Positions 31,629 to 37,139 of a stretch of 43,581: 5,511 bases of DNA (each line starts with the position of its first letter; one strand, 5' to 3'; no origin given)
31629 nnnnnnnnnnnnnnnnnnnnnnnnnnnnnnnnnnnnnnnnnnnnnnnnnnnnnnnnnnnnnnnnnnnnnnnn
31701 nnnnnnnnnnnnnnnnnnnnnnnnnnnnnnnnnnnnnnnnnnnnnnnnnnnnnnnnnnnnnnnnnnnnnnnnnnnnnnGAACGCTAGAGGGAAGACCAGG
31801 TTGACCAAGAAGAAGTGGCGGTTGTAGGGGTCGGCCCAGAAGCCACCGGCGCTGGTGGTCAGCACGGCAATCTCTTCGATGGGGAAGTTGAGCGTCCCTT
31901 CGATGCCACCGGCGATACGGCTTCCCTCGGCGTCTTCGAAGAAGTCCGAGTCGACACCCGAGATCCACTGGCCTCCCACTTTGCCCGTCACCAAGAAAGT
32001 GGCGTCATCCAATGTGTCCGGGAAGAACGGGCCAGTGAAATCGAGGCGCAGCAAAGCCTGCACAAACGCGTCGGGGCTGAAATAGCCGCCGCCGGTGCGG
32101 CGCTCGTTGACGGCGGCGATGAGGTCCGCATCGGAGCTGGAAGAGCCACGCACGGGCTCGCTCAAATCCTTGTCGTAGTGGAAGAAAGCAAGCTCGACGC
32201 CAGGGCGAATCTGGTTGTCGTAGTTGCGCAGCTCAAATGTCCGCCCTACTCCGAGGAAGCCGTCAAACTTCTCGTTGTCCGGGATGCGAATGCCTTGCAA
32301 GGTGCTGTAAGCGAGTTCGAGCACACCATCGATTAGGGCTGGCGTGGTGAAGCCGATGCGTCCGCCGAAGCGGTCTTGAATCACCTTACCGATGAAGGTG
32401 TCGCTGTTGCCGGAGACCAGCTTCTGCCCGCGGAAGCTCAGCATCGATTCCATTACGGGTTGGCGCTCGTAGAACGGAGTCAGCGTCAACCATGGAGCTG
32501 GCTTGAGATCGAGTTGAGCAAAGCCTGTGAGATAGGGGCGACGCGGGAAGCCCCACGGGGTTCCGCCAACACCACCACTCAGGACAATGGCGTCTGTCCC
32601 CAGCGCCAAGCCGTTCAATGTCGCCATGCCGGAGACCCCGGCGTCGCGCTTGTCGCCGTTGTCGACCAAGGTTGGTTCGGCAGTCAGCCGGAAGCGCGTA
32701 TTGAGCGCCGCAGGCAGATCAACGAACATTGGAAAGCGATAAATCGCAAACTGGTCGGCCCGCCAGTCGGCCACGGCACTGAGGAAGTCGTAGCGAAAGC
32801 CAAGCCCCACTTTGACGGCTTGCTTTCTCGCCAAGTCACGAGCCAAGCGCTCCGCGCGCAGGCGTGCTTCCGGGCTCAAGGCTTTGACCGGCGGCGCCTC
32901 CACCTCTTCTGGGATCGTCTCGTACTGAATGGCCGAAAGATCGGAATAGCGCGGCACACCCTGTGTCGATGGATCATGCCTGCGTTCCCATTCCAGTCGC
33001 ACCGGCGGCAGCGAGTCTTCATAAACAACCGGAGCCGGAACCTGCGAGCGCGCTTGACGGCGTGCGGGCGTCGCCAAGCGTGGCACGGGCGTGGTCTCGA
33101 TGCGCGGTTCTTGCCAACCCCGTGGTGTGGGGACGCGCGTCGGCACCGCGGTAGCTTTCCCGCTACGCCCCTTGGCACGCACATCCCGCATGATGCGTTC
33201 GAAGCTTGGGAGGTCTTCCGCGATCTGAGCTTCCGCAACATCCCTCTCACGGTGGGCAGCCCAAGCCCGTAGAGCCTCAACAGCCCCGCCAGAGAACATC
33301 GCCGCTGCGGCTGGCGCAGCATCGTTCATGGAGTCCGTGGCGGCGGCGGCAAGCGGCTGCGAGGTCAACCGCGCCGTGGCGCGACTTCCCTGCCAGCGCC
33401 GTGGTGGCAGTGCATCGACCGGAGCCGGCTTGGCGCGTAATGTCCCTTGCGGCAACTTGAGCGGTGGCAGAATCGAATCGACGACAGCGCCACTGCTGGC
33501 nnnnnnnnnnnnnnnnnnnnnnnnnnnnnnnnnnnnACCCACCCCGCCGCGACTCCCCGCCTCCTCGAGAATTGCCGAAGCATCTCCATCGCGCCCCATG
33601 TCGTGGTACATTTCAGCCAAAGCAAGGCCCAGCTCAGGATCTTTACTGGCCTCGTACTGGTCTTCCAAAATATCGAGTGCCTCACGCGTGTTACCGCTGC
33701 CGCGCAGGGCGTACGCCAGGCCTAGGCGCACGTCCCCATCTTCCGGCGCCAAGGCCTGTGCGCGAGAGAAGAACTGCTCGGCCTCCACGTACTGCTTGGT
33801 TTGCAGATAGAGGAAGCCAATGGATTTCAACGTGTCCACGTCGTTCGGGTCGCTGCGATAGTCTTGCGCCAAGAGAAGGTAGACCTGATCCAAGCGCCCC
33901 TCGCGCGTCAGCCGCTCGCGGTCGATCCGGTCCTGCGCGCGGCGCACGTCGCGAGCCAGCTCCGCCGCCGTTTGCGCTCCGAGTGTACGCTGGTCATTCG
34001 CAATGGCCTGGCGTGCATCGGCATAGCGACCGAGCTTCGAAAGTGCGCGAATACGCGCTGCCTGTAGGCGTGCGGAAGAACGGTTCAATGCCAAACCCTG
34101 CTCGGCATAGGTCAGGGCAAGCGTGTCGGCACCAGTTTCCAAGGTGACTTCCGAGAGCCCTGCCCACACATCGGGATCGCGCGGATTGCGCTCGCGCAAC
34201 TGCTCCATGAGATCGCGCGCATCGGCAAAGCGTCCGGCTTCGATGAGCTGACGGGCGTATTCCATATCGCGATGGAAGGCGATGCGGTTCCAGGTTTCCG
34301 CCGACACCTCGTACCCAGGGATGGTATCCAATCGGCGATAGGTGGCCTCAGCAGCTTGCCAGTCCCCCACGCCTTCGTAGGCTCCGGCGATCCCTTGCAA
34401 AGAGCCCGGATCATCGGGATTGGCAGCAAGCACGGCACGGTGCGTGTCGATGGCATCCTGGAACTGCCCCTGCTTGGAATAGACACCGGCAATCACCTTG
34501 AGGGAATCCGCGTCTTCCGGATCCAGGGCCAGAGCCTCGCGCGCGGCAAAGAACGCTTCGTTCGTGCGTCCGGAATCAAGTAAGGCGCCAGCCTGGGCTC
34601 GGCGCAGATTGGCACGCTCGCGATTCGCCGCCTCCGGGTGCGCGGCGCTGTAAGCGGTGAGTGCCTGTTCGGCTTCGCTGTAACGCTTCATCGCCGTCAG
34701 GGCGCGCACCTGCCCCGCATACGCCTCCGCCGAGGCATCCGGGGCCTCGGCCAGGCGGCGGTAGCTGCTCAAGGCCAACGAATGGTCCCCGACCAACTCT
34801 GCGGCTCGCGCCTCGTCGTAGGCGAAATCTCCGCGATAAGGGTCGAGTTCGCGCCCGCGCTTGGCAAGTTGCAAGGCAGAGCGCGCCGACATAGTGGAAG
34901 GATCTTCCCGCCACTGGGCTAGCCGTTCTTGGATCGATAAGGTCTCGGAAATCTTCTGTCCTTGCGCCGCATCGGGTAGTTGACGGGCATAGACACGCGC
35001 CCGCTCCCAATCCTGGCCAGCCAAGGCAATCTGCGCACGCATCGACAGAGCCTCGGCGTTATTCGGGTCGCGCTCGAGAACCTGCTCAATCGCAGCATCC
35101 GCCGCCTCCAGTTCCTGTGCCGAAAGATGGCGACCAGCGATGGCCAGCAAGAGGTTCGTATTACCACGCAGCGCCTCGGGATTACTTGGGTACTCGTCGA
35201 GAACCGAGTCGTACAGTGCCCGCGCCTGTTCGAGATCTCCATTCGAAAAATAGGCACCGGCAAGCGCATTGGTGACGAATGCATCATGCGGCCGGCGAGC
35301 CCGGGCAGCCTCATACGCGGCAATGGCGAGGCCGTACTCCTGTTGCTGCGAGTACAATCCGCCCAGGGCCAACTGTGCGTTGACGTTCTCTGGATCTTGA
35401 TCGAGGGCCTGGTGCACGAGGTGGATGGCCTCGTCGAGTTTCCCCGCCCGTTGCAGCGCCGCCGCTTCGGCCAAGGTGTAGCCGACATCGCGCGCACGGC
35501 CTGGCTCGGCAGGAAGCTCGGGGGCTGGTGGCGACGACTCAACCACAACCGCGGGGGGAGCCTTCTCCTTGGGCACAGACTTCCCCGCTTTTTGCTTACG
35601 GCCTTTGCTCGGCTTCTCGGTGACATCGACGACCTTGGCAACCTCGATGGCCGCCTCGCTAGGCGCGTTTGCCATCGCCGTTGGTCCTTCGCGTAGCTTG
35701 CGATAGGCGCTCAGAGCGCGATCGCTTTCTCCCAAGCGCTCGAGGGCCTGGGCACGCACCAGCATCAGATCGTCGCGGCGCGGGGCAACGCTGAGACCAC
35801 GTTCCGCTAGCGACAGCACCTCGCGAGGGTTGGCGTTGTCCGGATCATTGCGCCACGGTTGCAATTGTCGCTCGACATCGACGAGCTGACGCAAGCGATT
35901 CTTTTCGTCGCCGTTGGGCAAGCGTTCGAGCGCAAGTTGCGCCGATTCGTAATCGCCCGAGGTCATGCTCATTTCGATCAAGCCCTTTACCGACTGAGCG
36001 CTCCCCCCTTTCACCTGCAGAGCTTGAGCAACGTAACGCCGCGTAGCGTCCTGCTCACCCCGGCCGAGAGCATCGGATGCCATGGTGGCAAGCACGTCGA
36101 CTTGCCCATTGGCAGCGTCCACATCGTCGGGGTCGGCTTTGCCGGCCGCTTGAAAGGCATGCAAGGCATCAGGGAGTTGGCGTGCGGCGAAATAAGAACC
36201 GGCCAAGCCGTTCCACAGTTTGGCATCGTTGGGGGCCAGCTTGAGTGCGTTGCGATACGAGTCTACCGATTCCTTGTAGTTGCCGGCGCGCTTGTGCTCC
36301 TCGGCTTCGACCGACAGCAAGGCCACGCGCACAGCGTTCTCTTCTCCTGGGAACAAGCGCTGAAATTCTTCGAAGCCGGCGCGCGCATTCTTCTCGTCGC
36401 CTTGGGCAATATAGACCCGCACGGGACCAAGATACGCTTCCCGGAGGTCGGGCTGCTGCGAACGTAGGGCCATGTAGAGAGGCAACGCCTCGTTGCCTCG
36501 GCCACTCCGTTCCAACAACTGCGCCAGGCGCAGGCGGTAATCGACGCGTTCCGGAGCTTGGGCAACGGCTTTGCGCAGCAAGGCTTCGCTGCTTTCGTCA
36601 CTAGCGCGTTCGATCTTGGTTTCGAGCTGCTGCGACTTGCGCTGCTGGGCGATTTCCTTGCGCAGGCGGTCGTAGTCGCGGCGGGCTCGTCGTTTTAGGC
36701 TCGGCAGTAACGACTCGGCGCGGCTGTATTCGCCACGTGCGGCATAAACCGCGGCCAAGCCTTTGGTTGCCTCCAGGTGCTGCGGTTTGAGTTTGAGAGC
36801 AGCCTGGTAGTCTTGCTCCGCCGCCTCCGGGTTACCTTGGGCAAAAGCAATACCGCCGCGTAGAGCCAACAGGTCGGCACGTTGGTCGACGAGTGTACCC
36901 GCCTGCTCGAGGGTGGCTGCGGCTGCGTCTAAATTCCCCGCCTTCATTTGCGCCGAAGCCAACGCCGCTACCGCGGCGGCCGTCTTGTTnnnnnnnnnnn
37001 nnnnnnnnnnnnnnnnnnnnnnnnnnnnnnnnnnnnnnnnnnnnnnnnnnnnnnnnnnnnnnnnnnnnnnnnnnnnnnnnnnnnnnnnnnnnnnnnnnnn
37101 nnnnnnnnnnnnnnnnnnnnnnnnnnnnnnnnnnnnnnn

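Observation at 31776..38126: BcsC-like TPR/beta-barrel protein of nearly double normal length with no cognate synthase nearby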

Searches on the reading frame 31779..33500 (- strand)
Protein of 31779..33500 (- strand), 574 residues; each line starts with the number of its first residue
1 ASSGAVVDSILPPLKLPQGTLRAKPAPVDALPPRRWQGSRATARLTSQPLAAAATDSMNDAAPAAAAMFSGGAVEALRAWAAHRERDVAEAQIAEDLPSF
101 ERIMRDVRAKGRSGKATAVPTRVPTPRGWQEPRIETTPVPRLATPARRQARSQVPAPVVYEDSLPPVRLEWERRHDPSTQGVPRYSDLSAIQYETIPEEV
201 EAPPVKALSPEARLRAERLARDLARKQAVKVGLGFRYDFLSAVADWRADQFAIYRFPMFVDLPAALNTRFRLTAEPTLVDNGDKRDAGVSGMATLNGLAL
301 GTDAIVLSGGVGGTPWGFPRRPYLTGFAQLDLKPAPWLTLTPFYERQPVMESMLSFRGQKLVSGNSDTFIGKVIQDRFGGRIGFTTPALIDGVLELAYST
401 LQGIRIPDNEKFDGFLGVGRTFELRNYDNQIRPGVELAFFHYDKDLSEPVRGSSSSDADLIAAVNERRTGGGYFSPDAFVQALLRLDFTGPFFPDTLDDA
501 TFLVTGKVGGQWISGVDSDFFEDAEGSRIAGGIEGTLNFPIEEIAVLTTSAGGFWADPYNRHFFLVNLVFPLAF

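Call 31: search_solved_structures(query=window:31779-33500:-, max_evalue=0.01, show_alignments=2)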
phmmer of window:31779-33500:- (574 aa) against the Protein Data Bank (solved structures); distinct sequences matched with E-value up to 0.01: 2.
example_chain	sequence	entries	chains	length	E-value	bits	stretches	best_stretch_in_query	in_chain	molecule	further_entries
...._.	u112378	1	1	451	5e-05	25.3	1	298-449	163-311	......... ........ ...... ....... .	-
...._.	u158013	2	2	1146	0.0002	23.3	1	298-448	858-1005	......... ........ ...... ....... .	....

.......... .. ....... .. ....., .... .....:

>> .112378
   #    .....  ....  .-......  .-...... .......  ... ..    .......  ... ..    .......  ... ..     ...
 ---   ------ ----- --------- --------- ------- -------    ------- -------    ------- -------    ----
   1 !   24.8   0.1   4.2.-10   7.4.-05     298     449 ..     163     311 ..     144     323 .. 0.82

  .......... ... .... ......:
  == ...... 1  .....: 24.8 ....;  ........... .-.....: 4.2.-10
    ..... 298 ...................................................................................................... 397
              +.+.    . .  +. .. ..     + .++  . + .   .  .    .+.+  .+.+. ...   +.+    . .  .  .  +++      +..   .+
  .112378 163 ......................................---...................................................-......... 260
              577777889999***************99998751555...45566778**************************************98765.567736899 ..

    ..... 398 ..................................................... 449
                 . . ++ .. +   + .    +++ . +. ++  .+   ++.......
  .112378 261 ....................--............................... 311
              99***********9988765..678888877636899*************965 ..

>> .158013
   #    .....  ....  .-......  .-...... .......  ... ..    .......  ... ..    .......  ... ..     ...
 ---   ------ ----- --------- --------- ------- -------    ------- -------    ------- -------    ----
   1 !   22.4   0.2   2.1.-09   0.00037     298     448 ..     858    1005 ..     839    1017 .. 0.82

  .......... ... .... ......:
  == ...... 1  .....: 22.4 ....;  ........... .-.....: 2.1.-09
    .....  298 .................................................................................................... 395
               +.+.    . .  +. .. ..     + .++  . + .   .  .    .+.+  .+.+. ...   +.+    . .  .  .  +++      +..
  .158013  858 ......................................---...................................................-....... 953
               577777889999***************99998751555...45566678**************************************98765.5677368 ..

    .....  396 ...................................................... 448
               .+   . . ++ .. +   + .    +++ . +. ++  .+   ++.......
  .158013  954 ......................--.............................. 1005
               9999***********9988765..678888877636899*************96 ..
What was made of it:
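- Sequence matches to E. coli BcsC structures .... and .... (call 31).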

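Call 41: find_related_loci(query=A2, collection=genome_contigs, flank=10000)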
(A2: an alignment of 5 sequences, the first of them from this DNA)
Query A2 (487 aa) in genome_contigs; peptide patterns used: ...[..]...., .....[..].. (x = any residue, [..] = any of these).
119 stretches matched a pattern; 1 encode a relative of the query (tblastn E <= 1e-3); 1 distinct loci.
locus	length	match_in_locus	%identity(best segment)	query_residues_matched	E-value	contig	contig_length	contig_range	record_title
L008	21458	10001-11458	71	4-487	0e+0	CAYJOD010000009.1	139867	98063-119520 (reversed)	MAG TPA_asm: uncultured Candidatus Binatia bacterium isolate ERP124720_co1_58 genome assembly, contig: NODE_155_length_1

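Call 49: predict_structure(alignment_id=A3)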
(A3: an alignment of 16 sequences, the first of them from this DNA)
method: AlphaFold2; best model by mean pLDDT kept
length: 487 residues; sequences in the alignment: 16
mean_pLDDT: 72.3   pTM: 0.68
mean pLDDT of the five models: 72.3, 70.8, 68.1, 67.8, 65.1
residues with pLDDT >= 90: 86; 70-90: 252; 50-70: 44; < 50: 105
segments of 3 or more residues with pLDDT < 50: 1-6, 8-11, 24-118
pLDDT, mean of each block of 10 residues (from residue 1): 47 59 45 39 40 36 26 24 36 33 32 42 76 74 85 69 80 78 83 80 83 84 82 81 90 90 66 79 85 91 89 88 91 89 92 89 76 81 75 93 86 88 91 83 90 83 86 84 74
secondary structure, 60 per line:
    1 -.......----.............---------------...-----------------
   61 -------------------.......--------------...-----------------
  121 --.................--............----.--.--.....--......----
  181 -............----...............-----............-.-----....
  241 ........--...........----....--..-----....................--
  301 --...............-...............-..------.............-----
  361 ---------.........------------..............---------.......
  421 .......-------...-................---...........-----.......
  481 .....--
elements in order: H2-8 H13-25 H80-86 H123-139 E142-153 E164-168 E171-176 E182-193 E198-212 E218-229 E237-248 E251-261 H266-269 E282-298 E303-317 E319-333 E343-355 H370-378 E391-404 E414-427 E439-454 E458-468 E474-485
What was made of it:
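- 32823..32879 (-): Helix immediately before the barrel, residues 1751-1769. call 49
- On BcsC (cellulose synthase outer-membrane subunit): The AlphaFold model has 16 strands, with barrel pLDDT 80-90 (call 49).
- Checked: AlphaFold gives pLDDT below 50 for ORF residues 1654-1748, the part of the spacer the model covered (call 49).
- The AlphaFold barrel has 16 strands with pLDDT 80-90 (call 49).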

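Call 53: fold_search(model_id=the predicted structure, library=pdb)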
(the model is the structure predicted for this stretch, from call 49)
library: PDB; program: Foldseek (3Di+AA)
matches with E <= 10: 858; with E <= 0.001: 204
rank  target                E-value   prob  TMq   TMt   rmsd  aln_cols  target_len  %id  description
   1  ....                  1.5e-17  1.00  0.57  0.50  11.1       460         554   18  Cryo-EM structure of E. coli cellulose synthase subunit C (released 2025-02-19)
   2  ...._A                5.0e-17  1.00  0.57  0.48  11.3       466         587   18  Cryo-EM structure of E. coli cellulose synthase subunit C with cellotetraose (released 2025-02-19)
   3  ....                  1.6e-16  1.00  0.59  0.64   5.4       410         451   18  Bacterial cellulose synthase outermembrane channel BcsC with terminal TPR repeat (released 2019-10-23)
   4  4y25                  3.8e-09  1.00  0.47  0.75   5.8       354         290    8  Bacterial polysaccharide outer membrane secretin (released 2016-03-16)
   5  9h80_M                1.8e-08  1.00  0.50  0.61   5.8       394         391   13  Structure of the outer membrane exopolysaccharide transporter PelBC (released 2025-06-11)
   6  4fsp                  6.3e-08  1.00  0.30  0.37  12.1       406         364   14  Crystal Structure of Pseudomonas aeruginosa OccK11 (OpdR) (released 2013-07-24)
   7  4frt_B                1.2e-07  1.00  0.32  0.39  11.5       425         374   10  Crystal Structure of Pseudomonas aeruginosa OccK7 (OpdD) (released 2013-07-24)
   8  4frx_A                1.3e-07  1.00  0.32  0.37  11.4       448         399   11  Crystal Structure of Pseudomonas aeruginosa OccK8 (OprE) (released 2013-07-24)
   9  5ldv                  2.4e-07  1.00  0.32  0.37  12.1       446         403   10  Crystal Structures of MOMP from Campylobacter jejuni (released 2016-10-26)
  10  2y0l                  3.8e-07  1.00  0.31  0.38  12.1       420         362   12  Crystal Structure of Pseudomonas Aeruginosa OpdO (released 2011-12-21)
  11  3sy9_B                1.0e-06  1.00  0.31  0.37  12.2       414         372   10  Crystal structure of Pseudomonas aeruginosa OccD2 (OpdC) (released 2012-02-08)
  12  4frx_B                1.2e-06  1.00  0.30  0.35  11.7       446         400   10  Crystal Structure of Pseudomonas aeruginosa OccK8 (OprE) (released 2013-07-24)
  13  5dl6                  1.2e-06  1.00  0.32  0.37   9.3       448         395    8  Crystal structure of Acinetobacter baumannii OccAB2 (released 2016-02-03)
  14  3t24_C                1.7e-06  1.00  0.32  0.40  13.1       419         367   10  Crystal structure of Pseudomonas aeruginosa OpdQ (released 2012-02-08)
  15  3t24_B                2.2e-06  1.00  0.31  0.38  11.8       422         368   11  Crystal structure of Pseudomonas aeruginosa OpdQ (released 2012-02-08)
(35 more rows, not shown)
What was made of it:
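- On BcsC (cellulose synthase outer-membrane subunit): Foldseek's top three hits are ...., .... and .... at E 1e-17 to 1e-16 (call 53).
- On PelB: PelB ranks fifth, nine orders of magnitude in E-value behind BcsC (call 53).
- Foldseek's top three hits are E. coli BcsC (E 1e-17 to 1e-16), ahead of PgaA and PelB (call 53).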

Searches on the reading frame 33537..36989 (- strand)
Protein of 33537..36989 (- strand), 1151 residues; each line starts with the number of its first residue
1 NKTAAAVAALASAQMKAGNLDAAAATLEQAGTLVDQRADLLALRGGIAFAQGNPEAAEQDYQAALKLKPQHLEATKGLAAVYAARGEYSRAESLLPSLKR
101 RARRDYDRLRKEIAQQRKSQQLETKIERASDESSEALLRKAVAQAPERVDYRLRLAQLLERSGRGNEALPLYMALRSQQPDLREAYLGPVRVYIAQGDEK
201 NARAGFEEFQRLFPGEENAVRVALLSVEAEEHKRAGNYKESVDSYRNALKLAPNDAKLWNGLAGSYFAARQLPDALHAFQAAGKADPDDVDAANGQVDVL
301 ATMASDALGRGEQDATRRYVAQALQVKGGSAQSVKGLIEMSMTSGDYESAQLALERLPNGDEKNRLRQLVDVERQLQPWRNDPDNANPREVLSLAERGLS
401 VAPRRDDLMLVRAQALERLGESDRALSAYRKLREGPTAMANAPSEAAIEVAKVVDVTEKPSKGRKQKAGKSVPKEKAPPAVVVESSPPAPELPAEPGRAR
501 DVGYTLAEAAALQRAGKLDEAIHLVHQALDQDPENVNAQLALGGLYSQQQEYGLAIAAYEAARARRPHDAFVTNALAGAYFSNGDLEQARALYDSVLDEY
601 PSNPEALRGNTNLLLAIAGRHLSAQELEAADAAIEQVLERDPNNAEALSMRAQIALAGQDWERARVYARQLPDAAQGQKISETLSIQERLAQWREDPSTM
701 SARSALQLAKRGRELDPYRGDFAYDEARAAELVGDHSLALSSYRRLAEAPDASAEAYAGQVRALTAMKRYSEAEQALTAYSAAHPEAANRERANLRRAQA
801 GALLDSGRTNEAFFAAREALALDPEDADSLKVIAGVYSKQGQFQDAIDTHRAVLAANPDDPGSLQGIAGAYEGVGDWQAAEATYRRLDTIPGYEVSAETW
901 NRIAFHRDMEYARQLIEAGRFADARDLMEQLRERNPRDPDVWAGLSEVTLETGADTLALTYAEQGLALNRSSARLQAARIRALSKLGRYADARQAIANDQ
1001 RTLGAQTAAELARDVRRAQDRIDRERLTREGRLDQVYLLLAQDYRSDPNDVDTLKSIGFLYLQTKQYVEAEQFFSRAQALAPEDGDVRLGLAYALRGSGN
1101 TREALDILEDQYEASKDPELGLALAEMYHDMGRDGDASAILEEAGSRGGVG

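Call 87: predict_structure(alignment_id=A7)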
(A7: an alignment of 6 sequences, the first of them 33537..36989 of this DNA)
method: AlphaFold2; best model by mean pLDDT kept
length: 1151 residues; sequences in the alignment: 6
mean_pLDDT: 83.6   pTM: 0.36
mean pLDDT of the five models: 83.6, 81.2, 80.9, 79.5, 78.5
residues with pLDDT >= 90: 388; 70-90: 669; 50-70: 28; < 50: 66
segments of 3 or more residues with pLDDT < 50: 435-477, 479-499
pLDDT, mean of each block of 10 residues (from residue 1): 79 88 89 89 93 91 93 92 86 85 84 77 68 83 83 90 87 88 86 80 83 71 80 85 93 90 93 95 89 91 87 87 86 86 86 85 87 87 82 89 80 84 77 49 28 29 27 33 31 38 74 77 86 85 89 91 88 92 90 91 87 89 85 90 85 82 83 78 86 87 92 81 89 91 82 80 92 90 83 93 91 94 90 93 94 90 93 89 92 88 89 85 91 89 92 89 93 92 92 93 86 88 83 85 86 89 88 92 84 88 88 81 86 87 74 40
secondary structure, 60 per line:
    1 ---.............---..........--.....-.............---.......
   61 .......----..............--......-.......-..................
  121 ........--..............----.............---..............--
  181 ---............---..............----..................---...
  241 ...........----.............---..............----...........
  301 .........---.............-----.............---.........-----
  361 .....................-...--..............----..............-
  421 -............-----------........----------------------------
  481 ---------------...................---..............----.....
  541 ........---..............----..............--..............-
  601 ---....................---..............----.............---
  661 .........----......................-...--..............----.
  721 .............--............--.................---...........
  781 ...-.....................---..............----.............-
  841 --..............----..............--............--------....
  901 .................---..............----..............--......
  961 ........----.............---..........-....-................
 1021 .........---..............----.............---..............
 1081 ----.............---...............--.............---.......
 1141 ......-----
elements in order (helices of 4 or more, strands of 3 or more residues): H4-16 H20-29 H32-36 H38-50 H54-67 H72-85 H88-93 H95-101 H103-128 H131-144 H149-161 H165-178 H184-195 H199-212 H217-234 H238-251 H256-268 H272-285 H290-309 H313-325 H331-343 H347-355 H361-381 H388-401 H406-419 H422-433 H445-452 H496-514 H518-531 H536-548 H552-565 H570-583 H586-599 H604-623 H627-640 H645-657 H661-669 H674-695 H702-715 H720-733 H736-747 H750-766 H770-783 H785-805 H809-822 H827-839 H843-856 H861-874 H877-888 H897-917 H921-934 H939-952 H955-968 H973-985 H989-998 H1000-1003 H1005-1029 H1033-1046 H1051-1063 H1067-1080 H1085-1097 H1101-1115 H1118-1130 H1134-1146
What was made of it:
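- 35688..36989 (-): TPR solenoid segment B, residues 381-814, 26 predicted helices. call 87
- On BcsC (cellulose synthase outer-membrane subunit): The model of residues 381-1531 is all-helical (call 87).
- TPR architecture: the model is all-helical at pLDDT 83.6, with 26 and 37 helices on either side of a disordered linker (call 87).
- Tried and rejected: I rejected that figure in favour of helix counts from the AlphaFold model (call 87).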
